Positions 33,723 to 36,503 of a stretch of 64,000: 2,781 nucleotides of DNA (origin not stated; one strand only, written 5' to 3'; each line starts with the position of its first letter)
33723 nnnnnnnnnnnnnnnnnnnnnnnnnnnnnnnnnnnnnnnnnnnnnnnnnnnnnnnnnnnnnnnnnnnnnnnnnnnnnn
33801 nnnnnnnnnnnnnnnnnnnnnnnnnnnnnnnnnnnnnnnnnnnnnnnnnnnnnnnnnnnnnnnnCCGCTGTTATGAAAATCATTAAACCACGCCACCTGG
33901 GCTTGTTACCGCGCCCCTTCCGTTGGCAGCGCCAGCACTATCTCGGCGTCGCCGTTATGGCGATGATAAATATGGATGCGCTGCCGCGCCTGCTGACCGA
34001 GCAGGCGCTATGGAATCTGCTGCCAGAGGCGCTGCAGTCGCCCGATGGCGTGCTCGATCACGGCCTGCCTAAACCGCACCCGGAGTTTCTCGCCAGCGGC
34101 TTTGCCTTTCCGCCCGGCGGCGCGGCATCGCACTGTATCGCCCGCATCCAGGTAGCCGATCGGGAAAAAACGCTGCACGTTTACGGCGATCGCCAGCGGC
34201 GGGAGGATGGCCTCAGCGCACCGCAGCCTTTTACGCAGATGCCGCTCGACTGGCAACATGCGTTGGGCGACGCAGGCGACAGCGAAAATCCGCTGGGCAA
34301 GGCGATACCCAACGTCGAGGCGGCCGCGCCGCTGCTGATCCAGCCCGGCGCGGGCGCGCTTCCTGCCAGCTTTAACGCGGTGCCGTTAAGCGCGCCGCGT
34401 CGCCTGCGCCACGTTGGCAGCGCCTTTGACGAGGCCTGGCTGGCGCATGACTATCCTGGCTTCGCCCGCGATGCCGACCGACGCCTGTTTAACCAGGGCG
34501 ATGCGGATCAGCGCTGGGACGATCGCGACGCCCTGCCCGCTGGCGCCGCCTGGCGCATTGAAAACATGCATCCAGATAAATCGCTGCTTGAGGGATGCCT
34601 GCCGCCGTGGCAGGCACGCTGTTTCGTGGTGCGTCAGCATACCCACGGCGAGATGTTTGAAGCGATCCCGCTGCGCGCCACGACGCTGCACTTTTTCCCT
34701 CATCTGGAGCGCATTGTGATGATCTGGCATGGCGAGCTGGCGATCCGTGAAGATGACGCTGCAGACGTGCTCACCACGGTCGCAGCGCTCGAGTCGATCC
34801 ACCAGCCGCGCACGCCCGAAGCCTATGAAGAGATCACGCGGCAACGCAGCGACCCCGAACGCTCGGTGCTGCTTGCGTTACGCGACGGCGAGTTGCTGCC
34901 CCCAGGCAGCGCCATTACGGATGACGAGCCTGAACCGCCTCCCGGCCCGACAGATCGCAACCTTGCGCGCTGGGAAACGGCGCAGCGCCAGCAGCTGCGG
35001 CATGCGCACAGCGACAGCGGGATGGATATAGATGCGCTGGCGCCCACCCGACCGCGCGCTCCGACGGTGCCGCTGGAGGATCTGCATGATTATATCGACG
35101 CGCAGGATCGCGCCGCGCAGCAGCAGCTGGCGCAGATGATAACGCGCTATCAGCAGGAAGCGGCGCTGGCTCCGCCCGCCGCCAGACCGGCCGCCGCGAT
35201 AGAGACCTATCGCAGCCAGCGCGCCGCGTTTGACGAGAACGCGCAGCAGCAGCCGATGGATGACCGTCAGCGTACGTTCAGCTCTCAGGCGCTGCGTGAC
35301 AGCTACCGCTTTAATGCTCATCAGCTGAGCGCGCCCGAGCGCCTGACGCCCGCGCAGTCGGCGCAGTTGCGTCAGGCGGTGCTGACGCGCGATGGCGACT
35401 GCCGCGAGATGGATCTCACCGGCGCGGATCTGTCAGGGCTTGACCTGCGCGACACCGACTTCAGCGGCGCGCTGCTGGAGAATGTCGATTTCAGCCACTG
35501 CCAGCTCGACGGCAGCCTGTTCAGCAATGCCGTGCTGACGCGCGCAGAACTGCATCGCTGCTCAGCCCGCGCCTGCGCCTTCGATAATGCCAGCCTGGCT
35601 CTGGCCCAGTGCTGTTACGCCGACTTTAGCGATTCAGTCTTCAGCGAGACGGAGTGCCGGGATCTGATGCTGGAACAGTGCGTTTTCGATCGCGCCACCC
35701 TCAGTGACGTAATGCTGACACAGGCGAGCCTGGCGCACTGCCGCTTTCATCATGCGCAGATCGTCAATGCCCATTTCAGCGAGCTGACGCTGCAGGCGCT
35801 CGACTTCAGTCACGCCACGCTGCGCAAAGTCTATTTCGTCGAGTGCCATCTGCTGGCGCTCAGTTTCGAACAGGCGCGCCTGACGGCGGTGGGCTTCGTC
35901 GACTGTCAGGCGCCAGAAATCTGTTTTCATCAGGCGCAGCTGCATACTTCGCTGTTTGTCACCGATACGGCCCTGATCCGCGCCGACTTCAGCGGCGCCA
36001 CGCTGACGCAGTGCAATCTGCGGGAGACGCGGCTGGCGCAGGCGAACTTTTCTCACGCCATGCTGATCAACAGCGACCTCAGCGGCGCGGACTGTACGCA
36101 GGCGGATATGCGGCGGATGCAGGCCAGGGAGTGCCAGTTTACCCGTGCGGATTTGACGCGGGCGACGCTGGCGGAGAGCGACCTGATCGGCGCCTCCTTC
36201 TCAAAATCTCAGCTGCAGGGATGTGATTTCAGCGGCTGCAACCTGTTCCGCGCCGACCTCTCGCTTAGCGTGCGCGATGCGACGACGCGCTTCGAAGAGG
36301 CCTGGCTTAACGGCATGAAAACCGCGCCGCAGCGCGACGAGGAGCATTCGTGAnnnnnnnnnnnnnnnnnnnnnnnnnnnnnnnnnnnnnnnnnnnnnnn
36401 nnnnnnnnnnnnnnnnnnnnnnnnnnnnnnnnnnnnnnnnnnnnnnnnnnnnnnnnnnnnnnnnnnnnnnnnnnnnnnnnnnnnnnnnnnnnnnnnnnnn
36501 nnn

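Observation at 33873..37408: DUF2169 adaptor fused to a 500-aa pentapeptide-repeat domain, followed by a second pentapeptide-repeat protein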

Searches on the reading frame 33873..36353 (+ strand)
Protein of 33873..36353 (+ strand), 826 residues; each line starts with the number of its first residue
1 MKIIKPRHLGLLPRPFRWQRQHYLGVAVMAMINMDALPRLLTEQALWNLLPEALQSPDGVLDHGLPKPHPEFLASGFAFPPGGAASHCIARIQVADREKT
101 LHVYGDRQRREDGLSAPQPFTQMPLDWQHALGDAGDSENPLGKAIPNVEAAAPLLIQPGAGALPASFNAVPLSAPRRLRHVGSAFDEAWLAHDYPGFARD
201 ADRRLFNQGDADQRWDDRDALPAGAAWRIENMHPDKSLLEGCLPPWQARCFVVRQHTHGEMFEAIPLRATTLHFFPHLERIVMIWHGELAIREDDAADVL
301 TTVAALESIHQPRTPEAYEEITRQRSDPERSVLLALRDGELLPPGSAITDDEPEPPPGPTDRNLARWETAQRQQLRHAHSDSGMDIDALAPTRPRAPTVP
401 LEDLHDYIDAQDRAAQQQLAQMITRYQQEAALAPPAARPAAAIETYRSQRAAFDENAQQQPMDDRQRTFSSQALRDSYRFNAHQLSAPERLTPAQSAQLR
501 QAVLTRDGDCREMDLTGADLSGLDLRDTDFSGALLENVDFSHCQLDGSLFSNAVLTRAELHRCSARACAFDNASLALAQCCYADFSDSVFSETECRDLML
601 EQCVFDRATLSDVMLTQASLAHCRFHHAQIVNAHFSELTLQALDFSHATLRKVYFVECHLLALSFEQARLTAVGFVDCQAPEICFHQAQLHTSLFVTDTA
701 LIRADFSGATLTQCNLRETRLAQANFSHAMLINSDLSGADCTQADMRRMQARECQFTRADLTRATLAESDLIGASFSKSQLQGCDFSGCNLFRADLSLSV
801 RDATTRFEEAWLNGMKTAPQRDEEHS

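Call 6: search_protein_families(library=pfam, proteins=[window:33873-36353:+], max_evalue=0.01)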
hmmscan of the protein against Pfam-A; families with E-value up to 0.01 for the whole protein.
window:33873-36353:+ (826 aa): 7 families
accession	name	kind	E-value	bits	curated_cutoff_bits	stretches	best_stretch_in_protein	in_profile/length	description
PF09937.14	DUF2169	-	4.4e-54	184.3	25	1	21-286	3-294/294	Uncharacterized protein conserved in bacteria (DUF2169)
PF00805.28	Pentapeptide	-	1e-39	134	20.2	6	754-791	1-38/40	Pentapeptide repeats (8 copies)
PF13599.13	Pentapeptide_4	-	1.5e-39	134.3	38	7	649-726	2-78/78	Pentapeptide repeat region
PF13576.12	Pentapeptide_3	-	1e-19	70.9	27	3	752-794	2-47/48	Pentapeptide repeats (9 copies)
PF25296.1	Decapeptide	-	1e-09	38.6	45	0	614-675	11-72/74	Decapeptide repeat region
PF23894.2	LD_SV2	-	2.2e-05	25.1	29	0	582-635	39-92/92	SV2A/B/C luminal domain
PF13229.12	Beta_helix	-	0.0093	16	25.9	0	530-632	31-136/158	Right handed beta helix region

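Call 9: search_solved_structures(query=window:33873-36350:+, max_evalue=0.01)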
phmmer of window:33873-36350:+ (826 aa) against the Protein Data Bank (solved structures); distinct sequences matched with E-value up to 0.01: 27.
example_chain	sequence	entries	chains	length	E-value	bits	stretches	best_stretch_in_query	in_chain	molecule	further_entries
3du1_X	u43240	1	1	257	1e-17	67.1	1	697-801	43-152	All3740 protein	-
5di5_A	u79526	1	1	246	3.1e-15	58.9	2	703-821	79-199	beta1 t801 loop variant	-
4yfo_A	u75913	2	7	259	4.7e-14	55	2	702-797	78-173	beta1_ex1 | 6beta1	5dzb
4yc5_A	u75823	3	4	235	1.8e-13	53.1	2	701-790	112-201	beta1 | beta1 protein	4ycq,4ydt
2j8k_A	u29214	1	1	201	5.2e-13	51.5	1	524-678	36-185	NP275-NP276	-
4yei_A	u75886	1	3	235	9e-13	50.8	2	701-789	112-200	beta1mut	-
5dqa_A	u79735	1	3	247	1.4e-12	50.1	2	703-821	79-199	t3284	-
5dn0_A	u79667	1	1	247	1.7e-12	49.8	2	703-821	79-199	beta1 t1555 loop variant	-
5dns_A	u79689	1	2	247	1.5e-11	46.7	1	703-821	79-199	t1428 beta1 loop design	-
5dra_A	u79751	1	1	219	1.1e-09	40.6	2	707-800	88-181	3beta1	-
9ngw_A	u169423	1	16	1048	1.7e-09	39.9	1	548-797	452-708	IcmE (DotG)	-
7muc_AG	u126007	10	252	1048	1.7e-09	39.9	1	548-797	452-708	IcmE protein | IcmE (DotG)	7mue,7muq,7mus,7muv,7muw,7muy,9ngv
2xtx_A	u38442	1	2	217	6.4e-09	38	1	643-778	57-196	QNRB1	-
2xtw_A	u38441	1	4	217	8.1e-09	37.7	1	643-778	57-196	QNRB1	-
3n90_A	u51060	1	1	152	1.1e-08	37.3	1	703-788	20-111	Thylakoid lumenal 15 kDa protein 1, chloroplastic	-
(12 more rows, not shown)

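Call 22: find_related_loci(query=window:33873-36350:+, collection=genome_contigs, flank=8000)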
Query window:33873-36350:+ (826 aa) in genome_contigs; peptide patterns used: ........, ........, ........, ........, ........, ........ (x = any residue, [..] = any of these).
37 stretches matched a pattern; 7 encode a relative of the query (tblastn E <= 1e-3); 7 distinct loci.
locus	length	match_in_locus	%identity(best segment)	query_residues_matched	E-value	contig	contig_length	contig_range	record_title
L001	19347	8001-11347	99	1-826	0e+0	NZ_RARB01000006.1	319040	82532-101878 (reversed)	Pantoea piersonii strain IIIF1SW-P2 scaffold6.1, whole genome shotgun sequence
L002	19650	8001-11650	32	1-813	6e-104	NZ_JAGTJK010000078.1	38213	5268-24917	Polyangium jinanense strain SDU13 Scaffold78, whole genome shotgun sequence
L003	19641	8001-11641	32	1-813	1e-103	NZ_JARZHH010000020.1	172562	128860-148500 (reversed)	Polyangium sp. 6x1 NODE_20_length_172562_cov_21.595732, whole genome shotgun sequence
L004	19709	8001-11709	30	1-820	3e-103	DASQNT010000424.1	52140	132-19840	MAG TPA_asm: Polyangiaceae bacterium isolate SMAG_U10783 k141_72739, whole genome shotgun sequence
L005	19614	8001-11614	28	1-825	2e-85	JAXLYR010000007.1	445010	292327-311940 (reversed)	MAG: Polyangiaceae bacterium isolate STL-MYX18 C3.57.fa-7, whole genome shotgun sequence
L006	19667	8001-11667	29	1-817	1e-84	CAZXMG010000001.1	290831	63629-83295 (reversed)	MAG TPA_asm: uncultured Polyangiaceae bacterium isolate SRP287051_co1_88 genome assembly, contig: NODE_58_length_290831_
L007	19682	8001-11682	32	1-823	2e-43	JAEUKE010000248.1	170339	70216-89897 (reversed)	MAG: Myxococcales bacterium isolate new MAG-87 k141_3904193, whole genome shotgun sequence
